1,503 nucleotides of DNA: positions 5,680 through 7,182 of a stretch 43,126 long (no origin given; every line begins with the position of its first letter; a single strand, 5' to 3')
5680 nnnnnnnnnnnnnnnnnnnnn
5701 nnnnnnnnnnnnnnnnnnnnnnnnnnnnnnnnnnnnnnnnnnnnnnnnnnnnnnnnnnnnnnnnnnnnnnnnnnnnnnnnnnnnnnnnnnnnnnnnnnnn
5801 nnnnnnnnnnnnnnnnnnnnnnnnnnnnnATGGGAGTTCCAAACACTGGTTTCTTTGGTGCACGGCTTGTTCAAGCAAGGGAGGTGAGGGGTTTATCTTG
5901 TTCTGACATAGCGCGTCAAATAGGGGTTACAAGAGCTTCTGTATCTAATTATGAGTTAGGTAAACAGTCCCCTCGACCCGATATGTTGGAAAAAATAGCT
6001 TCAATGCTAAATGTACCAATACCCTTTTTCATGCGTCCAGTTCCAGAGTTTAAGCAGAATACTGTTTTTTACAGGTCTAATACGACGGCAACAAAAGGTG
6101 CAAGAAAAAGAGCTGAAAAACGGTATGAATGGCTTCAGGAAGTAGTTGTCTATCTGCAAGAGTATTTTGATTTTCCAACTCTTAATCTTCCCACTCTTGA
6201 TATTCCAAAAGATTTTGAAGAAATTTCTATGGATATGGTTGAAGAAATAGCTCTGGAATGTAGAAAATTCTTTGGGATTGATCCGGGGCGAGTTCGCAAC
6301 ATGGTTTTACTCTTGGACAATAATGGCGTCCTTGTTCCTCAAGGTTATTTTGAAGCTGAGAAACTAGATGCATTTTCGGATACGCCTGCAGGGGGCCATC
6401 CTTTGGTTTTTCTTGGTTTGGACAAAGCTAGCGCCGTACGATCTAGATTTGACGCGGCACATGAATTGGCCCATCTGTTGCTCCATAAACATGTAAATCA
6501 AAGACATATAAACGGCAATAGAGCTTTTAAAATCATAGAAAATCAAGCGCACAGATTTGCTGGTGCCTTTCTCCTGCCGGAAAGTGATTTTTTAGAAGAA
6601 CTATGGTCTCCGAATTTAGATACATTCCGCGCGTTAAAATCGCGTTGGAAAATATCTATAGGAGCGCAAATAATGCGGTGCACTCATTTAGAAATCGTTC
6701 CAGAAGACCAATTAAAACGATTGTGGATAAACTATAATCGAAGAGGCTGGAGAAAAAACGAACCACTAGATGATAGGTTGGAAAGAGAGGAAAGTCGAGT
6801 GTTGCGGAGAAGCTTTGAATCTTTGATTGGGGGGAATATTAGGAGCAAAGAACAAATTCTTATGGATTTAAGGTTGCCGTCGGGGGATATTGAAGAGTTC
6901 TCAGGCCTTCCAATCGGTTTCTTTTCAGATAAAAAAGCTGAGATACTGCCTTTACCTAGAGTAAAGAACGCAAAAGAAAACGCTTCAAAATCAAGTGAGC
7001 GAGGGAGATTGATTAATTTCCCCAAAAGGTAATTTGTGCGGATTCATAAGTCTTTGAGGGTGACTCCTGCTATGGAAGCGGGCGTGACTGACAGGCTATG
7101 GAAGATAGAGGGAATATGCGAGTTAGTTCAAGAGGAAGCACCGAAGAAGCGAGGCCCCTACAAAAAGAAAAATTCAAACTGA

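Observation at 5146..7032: Orphan protein translationally coupled to an XRE-HTH/ImmA-IrrE metallopeptidase fusion: candidate toxin-antitoxin or anti-phage module with an unrecognised partner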

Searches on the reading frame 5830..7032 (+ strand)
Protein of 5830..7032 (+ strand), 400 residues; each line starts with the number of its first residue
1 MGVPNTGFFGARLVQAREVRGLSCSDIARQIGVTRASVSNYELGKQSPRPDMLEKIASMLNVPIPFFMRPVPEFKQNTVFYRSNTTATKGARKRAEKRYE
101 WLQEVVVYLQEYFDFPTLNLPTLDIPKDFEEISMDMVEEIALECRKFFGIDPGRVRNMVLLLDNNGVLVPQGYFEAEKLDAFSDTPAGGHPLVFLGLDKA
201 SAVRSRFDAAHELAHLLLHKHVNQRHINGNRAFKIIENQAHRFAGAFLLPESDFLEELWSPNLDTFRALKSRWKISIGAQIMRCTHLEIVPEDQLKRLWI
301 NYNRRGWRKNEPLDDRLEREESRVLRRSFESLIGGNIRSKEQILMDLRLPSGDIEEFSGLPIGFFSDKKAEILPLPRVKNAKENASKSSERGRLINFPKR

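Call 3: search_protein_families(library=pfam, proteins=[window:5830-7032:+], max_evalue=1)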
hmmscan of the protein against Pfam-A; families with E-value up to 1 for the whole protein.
window:5830-7032:+ (400 aa): 12 families
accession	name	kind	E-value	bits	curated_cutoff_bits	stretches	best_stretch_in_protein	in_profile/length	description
PF06114.19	Peptidase_M78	-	4.5e-14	52.8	22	1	174-283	13-121/123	IrrE N-terminal-like domain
PF01381.28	HTH_3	-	7.8e-12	45.5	23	1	15-66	3-54/55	Helix-turn-helix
PF13560.12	HTH_31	-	2.5e-11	44.1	27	1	9-63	2-57/64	Helix-turn-helix domain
PF12844.13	HTH_19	-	3.1e-08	33.8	30.2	1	10-63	1-54/64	Helix-turn-helix domain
PF13443.12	HTH_26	-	0.00092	19.9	22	1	20-63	9-53/63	Cro/C1-type HTH DNA-binding domain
PF13384.12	HTH_23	-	0.022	15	24.6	1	13-40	10-36/50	Homeodomain-like domain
PF09339.16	HTH_IclR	-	0.041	14.1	22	1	16-41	13-38/52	IclR helix-turn-helix domain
PF13518.12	HTH_28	-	0.11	13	25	0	12-40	4-31/52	Helix-turn-helix domain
PF00440.29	TetR_N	-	0.11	12.8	24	1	11-41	6-36/47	Bacterial regulatory proteins, tetR family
PF07750.17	GcrA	-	0.13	13.1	26.9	1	20-38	17-36/155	GcrA cell cycle regulator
PF16932.10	T4SS_TraI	-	0.2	11.3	26.1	0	87-119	16-48/213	Type IV secretory system, conjugal DNA-protein transfer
PF04545.22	Sigma70_r4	-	0.24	11.4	24.1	0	14-40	13-39/50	Sigma-70, region 4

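Call 4: search_protein_families(library=padloc, proteins=[window:5830-7032:+], max_evalue=1)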
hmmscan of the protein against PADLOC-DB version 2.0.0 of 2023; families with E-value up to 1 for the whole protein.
window:5830-7032:+ (400 aa): 20 families
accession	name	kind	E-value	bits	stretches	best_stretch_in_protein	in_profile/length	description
PDLC03948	RmrA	-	2e-133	443.1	1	5-398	5-396/397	-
PDLC03951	RmrA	-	2.7e-118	393.4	1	5-400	5-399/400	-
PDLC03947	RmrA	-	1.9e-110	367.3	1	6-375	9-377/383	-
PDLC03956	RmrA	-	1.4e-100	335.1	1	5-400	5-398/399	-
PDLC03952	RmrA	-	2.2e-100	334.3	1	9-371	23-388/395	-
PDLC03944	RmrA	-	4.2e-84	280.8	1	6-371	4-372/384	-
PDLC03954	RmrA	-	8.2e-81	269.8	1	7-349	9-352/380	-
PDLC03949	RmrA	-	1.1e-66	223.2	1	11-357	5-332/363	-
PDLC03955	RmrA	-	4.6e-60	201.8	1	8-352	20-351/371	-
PDLC03945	RmrA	-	1e-57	194.1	1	8-368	2-374/394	-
PDLC03946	RmrA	-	2.2e-52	176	1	10-356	4-333/357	-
PDLC03943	RmrA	-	2.4e-46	156.5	1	8-346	2-331/370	-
PDLC03953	RmrA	-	4.3e-42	142.7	1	8-327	5-321/373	-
PDLC03950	RmrA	-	1e-41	141.2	1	11-350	5-339/369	-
PDLC04141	capP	-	1.5e-16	58.6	1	199-287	61-153/242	capP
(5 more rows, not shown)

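Call 5: search_protein_families(library=ncbifam, proteins=[window:5830-7032:+], max_evalue=1)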
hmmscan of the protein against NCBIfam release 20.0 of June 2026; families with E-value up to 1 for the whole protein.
window:5830-7032:+ (400 aa): 17 families
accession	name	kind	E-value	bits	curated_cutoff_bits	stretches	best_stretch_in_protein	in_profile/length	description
NF052239.1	antitox_spr1629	equivalog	1e-57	195.9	335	1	8-367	2-373/377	spr1629 family repressor/antitoxin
NF041951.1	phage_RstR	subfamily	1.2e-10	41.6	80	1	9-64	3-58/108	RstR family transcriptional repressor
TIGR03070.1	couple_hipB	subfamily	7.7e-07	29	71.65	1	9-62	3-56/58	type II toxin-antitoxin system Y4mF family antitoxin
NF003162.0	PRK04140.1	equivalog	3.1e-06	26.4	263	1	10-64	128-182/317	transcriptional regulator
NF047948.1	male_kill_WMK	equivalog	0.0002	20.9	300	1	10-65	164-219/300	WO male-killing family protein Wmk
NF007408.0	PRK09943.1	equivalog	0.00033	20.3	211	1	9-70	8-70/185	HTH-type transcriptional regulator PuuR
TIGR00270.2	TIGR00270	equivalog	0.00042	20.2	110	1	10-63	77-130/159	multiprotein bridging factor aMBF1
NF010465.0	PRK13890.1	equivalog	0.0015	18.6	96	1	13-68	10-65/121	conjugal transfer protein TrbA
NF007257.0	PRK09706.1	subfamily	0.0035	17.1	101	1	8-61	5-58/135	transcriptional repressor DicA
NF047542.1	telomere_Tap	equivalog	0.0046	15.7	600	1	17-61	26-70/695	telomere-associated protein Tap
TIGR03830.1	CxxCG_CxxCG_HTH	subfamily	0.0057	16.4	61.8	1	11-51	68-108/127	type II TA system antitoxin MqsA family protein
NF006015.0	PRK08154.1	subfamily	0.0083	15.3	204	1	9-76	31-98/314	anaerobic benzoate catabolism transcriptional regulator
NF041575.1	antitoxPezA_Strep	equivalog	0.015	15.3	290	1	13-62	6-55/158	type II toxin-antitoxin system antitoxin PezA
NF007481.0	PRK10072.1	equivalog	0.02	15.4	110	1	15-51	40-76/96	HTH-type transcriptional regulator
NF038139.1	Reg_Aceta_RamB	equivalog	0.04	12.5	700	1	8-69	2-63/465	acetate metabolism transcriptional regulator RamB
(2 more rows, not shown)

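Call 6: search_protein_families(library=phrogs, proteins=[window:5830-7032:+], max_evalue=1)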
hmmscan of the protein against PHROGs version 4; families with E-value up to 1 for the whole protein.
window:5830-7032:+ (400 aa): 47 families (the best 25 are shown)
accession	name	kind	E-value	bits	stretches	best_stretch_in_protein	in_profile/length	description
phrog_2439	-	transcription regulation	9.5e-95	318.6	1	7-370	6-363/367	transcriptional regulator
phrog_8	-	transcription regulation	1.9e-13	51.6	1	9-68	77-136/346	transcriptional regulator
phrog_2328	-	transcription regulation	8.5e-12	46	1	4-65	11-72/128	transcriptional repressor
phrog_3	-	transcription regulation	3.9e-11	44.3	1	8-104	88-181/430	transcriptional repressor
phrog_2967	-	transcription regulation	1.2e-10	42.3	1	9-68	11-70/225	transcriptional regulator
phrog_4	-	transcription regulation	4.6e-09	36.7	1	9-68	137-192/400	transcriptional repressor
phrog_7241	-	transcription regulation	5.5e-08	33.9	1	16-64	69-117/122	transcriptional regulator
phrog_1373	-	transcription regulation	5.8e-08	33.9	1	13-97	68-152/166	transcriptional regulator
phrog_1914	-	unknown function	1.2e-07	32.7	1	201-304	90-193/222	-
phrog_87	-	other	1.1e-06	29.5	1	200-254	80-133/227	metallo-protease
phrog_5823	-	transcription regulation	0.0001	22.6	1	9-64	7-63/404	transcriptional regulator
phrog_2104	-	unknown function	0.00014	23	1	12-64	43-95/103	-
phrog_955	-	DNA, RNA and nucleotide metabolism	0.00024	21.9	1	8-59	24-75/142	HTH DNA binding protein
phrog_19315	-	unknown function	0.00066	19.8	1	198-276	87-168/348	-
phrog_3037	-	transcription regulation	0.00087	20.1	1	12-64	30-71/189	transcriptional repressor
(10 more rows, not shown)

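Call 21: find_homologous_proteins(query=window:5830-7029:+, max_evalue=1e-30)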
Query window:5830-7029:+ (400 aa): 2738 proteins with E <= 1e-30 among 7223 candidates; the best 120 are listed.
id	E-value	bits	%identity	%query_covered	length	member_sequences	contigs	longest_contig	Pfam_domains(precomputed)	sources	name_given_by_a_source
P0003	8.6e-269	909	100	100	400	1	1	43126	PF12844.14,PF01381.29,PF06114.20,PF13560.13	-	-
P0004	8.7e-182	623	68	99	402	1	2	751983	PF12844.14,PF01381.29,PF06114.20,PF13560.13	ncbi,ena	-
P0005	4.5e-166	571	63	99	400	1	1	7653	PF12844.14,PF01381.29,PF06114.20,PF13560.13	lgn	-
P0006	7.0e-128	445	49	100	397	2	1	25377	PF12844.14,PF01381.29,PF06114.20,PF13560.13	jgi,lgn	jgi:Zn-dependent peptidase ImmA (M78 family)/transcriptional regulator with XRE-family HTH domain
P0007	8.2e-127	442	50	99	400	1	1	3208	PF12844.14,PF01381.29,PF06114.20,PF13560.13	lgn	-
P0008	1.2e-125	438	50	100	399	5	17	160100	PF12844.14,PF01381.29,PF06114.20,PF13560.13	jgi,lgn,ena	jgi:Zn-dependent peptidase ImmA (M78 family)/transcriptional regulator with XRE-family HTH domain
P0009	1.2e-124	435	52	95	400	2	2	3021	PF12844.14,PF01381.29,PF06114.20,PF13560.13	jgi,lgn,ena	jgi:Zn-dependent peptidase ImmA (M78 family)/transcriptional regulator with XRE-family HTH domain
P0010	1.2e-124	435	51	95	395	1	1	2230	PF12844.14,PF01381.29,PF06114.20,PF13560.13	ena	-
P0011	3.6e-124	433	51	95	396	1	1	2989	PF12844.14,PF01381.29,PF06114.20,PF13560.13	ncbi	-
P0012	1.6e-123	431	48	100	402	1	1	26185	PF12844.14,PF01381.29,PF06114.20,PF13560.13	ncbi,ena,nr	ncbi:MAG: XRE family transcriptional regulator [Nitrospinae bacterium]|nr:XRE family transcriptional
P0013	4.0e-123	430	48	100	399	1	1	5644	PF12844.14,PF01381.29,PF06114.20,PF13560.13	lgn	-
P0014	6.5e-123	429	50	100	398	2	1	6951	PF12844.14,PF01381.29,PF06114.20,PF13560.13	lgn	-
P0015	9.0e-123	428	50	100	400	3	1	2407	PF12844.14,PF01381.29,PF06114.20,PF13560.13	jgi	jgi:Zn-dependent peptidase ImmA (M78 family)/transcriptional regulator with XRE-family HTH domain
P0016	1.3e-122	428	50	97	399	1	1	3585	PF12844.14,PF01381.29,PF06114.20,PF13560.13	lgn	-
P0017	1.7e-121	424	49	99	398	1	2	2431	PF12844.14,PF01381.29,PF06114.20,PF13560.13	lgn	-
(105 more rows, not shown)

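Call 23: find_encoding_contigs(protein=P0004, flank=5000, max_places=3)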
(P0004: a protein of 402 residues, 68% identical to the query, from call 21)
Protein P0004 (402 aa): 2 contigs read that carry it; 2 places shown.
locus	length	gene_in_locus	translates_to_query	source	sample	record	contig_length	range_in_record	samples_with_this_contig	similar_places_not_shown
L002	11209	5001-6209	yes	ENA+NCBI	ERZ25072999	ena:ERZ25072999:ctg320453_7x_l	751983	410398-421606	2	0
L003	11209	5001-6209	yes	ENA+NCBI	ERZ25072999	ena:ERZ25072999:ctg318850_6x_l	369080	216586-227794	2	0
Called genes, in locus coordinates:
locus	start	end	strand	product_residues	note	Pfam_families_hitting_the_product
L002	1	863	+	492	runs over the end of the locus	PF03971:IDH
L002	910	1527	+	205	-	PF03971:IDH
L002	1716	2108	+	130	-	-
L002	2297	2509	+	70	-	PF13560:HTH_31, PF01381:HTH_3, PF13443:HTH_26 (weak)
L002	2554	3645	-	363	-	PF00155:Aminotran_1_2, PF01041:DegT_DnrJ_EryC1, PF01053:Cys_Met_Meta_PP, PF01212:Beta_elim_lyase (weak)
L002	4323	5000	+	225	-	-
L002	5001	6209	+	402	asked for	PF01381:HTH_3, PF12844:HTH_19, PF13560:HTH_31, PF06114:Peptidase_M78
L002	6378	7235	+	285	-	PF03400:DDE_Tnp_IS1 (faint)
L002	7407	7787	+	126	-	PF01258:zf-dskA_traR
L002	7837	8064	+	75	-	PF01192:RNA_pol_Rpb6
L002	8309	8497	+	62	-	PF08899:DUF1844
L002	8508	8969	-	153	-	PF05163:DinB (weak), PF12867:DinB_2 (weak)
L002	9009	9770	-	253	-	PF01869:BcrAD_BadFG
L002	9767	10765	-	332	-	PF06050:HGD-D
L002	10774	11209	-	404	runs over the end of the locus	PF00579:tRNA-synt_1b, PF22421:SYY_C-terminal, PF01479:S4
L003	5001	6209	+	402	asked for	PF01381:HTH_3, PF12844:HTH_19, PF13560:HTH_31, PF06114:Peptidase_M78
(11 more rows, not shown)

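Call 68: find_related_loci(query=window:5830-7029:+, collection=viral_contigs, flank=3000)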
Query window:5830-7029:+ (400 aa) in viral_contigs; peptide patterns used: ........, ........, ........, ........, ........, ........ (x = any residue, [..] = any of these).
4 stretches matched a pattern, but none encodes a relative of the query by tblastn (E <= 1e-3).

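Call 70: find_related_loci(query=A3, collection=viral_contigs, flank=3000)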
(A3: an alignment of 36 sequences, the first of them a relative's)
Query A3 (400 aa) in viral_contigs; peptide patterns used: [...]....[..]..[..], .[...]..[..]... (x = any residue, [..] = any of these).
225 stretches matched a pattern; 176 encode a relative of the query (tblastn E <= 1e-3); the best 80 are kept; 80 distinct loci.
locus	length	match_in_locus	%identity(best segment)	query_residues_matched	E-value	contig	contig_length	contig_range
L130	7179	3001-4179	44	8-400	6e-103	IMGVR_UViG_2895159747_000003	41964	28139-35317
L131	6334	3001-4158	42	2-389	3e-101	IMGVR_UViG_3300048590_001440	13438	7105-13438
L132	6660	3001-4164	41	12-398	3e-91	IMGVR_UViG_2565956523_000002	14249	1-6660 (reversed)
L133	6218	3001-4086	43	6-369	2e-90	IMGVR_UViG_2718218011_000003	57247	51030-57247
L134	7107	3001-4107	42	2-379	2e-89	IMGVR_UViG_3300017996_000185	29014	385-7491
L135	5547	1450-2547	40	1-368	3e-83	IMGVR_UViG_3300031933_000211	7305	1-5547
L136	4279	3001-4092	39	2-367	2e-80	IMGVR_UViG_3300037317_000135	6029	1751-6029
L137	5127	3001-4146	37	5-382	2e-78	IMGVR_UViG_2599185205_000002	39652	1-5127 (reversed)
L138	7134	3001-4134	38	3-375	3e-78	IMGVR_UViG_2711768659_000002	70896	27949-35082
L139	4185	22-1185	34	8-399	4e-75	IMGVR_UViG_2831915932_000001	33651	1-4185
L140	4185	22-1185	34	8-399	4e-75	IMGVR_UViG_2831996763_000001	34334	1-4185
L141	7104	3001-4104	36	1-370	5e-75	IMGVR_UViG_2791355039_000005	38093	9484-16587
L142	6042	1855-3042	35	1-397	3e-75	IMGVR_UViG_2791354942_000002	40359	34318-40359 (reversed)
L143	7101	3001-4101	37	1-369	4e-75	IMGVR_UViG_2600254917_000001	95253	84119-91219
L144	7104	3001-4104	36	1-370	1e-74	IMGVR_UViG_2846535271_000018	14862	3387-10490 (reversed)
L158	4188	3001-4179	37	8-400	1e-69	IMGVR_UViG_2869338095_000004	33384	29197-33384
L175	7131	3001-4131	32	22-400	3e-60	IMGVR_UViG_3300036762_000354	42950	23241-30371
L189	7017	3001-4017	35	6-360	3e-43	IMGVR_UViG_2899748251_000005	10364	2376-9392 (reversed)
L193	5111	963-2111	31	6-395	5e-40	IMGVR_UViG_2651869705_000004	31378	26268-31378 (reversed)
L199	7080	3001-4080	32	16-399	1e-38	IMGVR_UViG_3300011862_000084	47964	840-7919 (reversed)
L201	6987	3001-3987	32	12-357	2e-38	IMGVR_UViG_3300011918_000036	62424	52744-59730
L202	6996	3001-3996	32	8-354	2e-38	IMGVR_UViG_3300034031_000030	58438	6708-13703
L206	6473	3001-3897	35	16-327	2e-37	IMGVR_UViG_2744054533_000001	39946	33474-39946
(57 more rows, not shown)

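Call 81: search_dna_similar(query=window:5830-7029:+, collection=plasmids, mode=protein, max_evalue=1e-10, max_rows=40, rows=spread)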
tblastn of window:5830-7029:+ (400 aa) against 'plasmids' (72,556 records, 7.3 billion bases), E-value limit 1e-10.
Records with a match: 196; places in all: 201; records where one place covers at least 80% of the query: 41.
Best place of each record, by identity: <60% 196.
By first word of the organism name: Streptomyces 27; Rhizobium 19; Rhodococcus 18; Acinetobacter 16; Arthrobacter 6; Pantoea 5; Sinorhizobium 5; Ligilactobacillus 5; Agrobacterium 4; Zymomonas 4; and 64 more.
By predicted mobility (MOB-suite, as given by PLSDB): non-mobilizable 96; mobilizable 56; conjugative 44.
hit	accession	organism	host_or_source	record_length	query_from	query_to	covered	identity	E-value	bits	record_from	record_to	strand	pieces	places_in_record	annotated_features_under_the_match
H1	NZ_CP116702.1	Agrobacterium tumefaciens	Yarrow,cell culture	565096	2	400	100%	38.6%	2e-56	207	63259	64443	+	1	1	XRE family transcriptional regulator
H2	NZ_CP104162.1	Rhizobium sp. CB3060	Leucaena leucocephala,cell culture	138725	1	398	100%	35.1%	4e-50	188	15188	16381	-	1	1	XRE family transcriptional regulator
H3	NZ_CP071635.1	Rhizobium sp. NZLR1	lentil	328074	7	384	95%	36.4%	7e-52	193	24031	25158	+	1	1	XRE family transcriptional regulator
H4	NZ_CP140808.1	Rhizobium beringeri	Trifolium pratense,whole organism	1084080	1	400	100%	33.5%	5e-48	182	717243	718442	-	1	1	record has no annotation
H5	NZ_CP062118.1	Aminobacter sp. SR38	bacterial pure culture,soil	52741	1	400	100%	32.8%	7e-41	161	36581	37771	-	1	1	XRE family transcriptional regulator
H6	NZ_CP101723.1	Sphingomonas sp. NY01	mango,whole organism,commercial mango ...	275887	1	400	100%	32.1%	6e-45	173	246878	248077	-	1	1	XRE family transcriptional regulator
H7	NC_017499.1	Ligilactobacillus salivarius CECT 5713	-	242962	12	362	88%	33.7%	4e-46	177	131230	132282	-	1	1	XRE family transcriptional regulator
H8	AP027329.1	Sphingobium sp. TomTYG64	-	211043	12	372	90%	32.6%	3e-41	162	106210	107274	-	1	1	transcriptional regulator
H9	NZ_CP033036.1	Agrobacterium fabrum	-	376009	12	357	87%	30.6%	2e-24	113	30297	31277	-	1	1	XRE family transcriptional regulator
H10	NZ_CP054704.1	Vibrio alginolyticus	Penaeus monodon,cell culture,post ...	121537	5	312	77%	33.0%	8e-18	93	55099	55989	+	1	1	XRE family transcriptional regulator | hypothetical protein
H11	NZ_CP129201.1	Pseudomonas aeruginosa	Homo sapiens,sputum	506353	12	312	75%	33.5%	3e-25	115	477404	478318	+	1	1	XRE family transcriptional regulator | hypothetical protein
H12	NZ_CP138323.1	Agrobacterium fabrum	Blueberry,Crown gall tissues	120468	12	312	75%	33.1%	2e-21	104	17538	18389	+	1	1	XRE family transcriptional regulator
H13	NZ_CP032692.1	Rhizobium sp. CCGE532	Phaseolus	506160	8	312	76%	32.4%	2e-20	100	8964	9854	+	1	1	XRE family transcriptional regulator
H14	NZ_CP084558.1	Arthrobacter sp. FW306-05-C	isolate,terrestrial sediment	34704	3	299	74%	32.6%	5e-25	114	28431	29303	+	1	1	ImmA/IrrE family metallo-endopeptidase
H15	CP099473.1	Roseomonas mucosa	Human skin,single cell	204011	2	315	79%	29.9%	1e-21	104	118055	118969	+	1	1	XRE family transcriptional regulator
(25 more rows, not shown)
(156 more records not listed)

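Call 82: get_annotated_region(hit=H1, flank=2500)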
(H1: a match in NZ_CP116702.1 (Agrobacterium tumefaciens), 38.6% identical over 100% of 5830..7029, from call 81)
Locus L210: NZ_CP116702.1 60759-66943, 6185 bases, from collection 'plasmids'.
description: Agrobacterium tumefaciens strain A47a plasmid pAtA47a_a, complete sequence
organism: Agrobacterium tumefaciens (NCBI taxid 358)
taxonomy: Bacteria; Pseudomonadota; Alphaproteobacteria; Hyphomicrobiales; Rhizobiaceae; Agrobacterium; Agrobacterium tumefaciens
host: -; source: Yarrow,cell culture; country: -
typing (MOB-suite, as given by PLSDB): conjugative; relaxase MOBQ; mating-pair formation MPF_T
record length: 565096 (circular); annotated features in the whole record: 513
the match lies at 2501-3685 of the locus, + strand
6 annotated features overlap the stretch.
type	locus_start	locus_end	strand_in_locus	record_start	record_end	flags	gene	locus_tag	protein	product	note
CDS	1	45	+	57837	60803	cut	-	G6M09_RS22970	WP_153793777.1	AAA family ATPase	-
CDS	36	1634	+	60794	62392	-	-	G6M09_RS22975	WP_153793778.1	hypothetical protein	-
CDS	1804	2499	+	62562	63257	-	-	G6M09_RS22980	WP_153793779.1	hypothetical protein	-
CDS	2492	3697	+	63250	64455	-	-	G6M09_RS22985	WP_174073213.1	XRE family transcriptional regulator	-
CDS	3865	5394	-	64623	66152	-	-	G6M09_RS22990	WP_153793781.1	LA2681 family HEPN domain-containing protein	-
CDS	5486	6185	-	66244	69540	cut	-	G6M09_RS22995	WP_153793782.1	DEAD/DEAH box helicase family protein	-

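Call 83: get_annotated_region(hit=H7, flank=2500)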
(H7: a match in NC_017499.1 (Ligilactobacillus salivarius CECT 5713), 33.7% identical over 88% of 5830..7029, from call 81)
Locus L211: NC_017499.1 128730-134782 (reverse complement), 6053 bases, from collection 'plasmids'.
description: Ligilactobacillus salivarius CECT 5713 plasmid pHN3, complete sequence
organism: Ligilactobacillus salivarius CECT 5713 (NCBI taxid 712961)
taxonomy: Bacteria; Bacillota; Bacilli; Lactobacillales; Lactobacillaceae; Ligilactobacillus; Ligilactobacillus salivarius; Ligilactobacillus salivarius CECT 5713
host: -; source: -; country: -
typing (MOB-suite, as given by PLSDB): mobilizable; replicon rep_cluster_1685; relaxase MOBP
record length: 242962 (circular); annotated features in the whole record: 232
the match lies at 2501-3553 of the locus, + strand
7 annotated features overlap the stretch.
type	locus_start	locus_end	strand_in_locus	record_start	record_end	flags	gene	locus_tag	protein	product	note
CDS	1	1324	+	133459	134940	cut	-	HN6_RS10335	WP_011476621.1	LPXTG cell wall anchor domain-containing protein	-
CDS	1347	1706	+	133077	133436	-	-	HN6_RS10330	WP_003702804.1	hypothetical protein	-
CDS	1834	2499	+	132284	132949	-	-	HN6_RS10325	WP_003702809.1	hypothetical protein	-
CDS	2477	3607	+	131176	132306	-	-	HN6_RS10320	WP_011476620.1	XRE family transcriptional regulator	-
CDS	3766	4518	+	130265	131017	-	-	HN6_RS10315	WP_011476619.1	Fic family protein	-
CDS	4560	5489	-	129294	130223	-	-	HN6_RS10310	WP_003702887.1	site-specific integrase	GO:0015074 - DNA integration [Evidence IEA]; GO:0006310 - DNA recombination [Evidence IEA]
CDS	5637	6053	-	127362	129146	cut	-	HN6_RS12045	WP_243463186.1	hypothetical protein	-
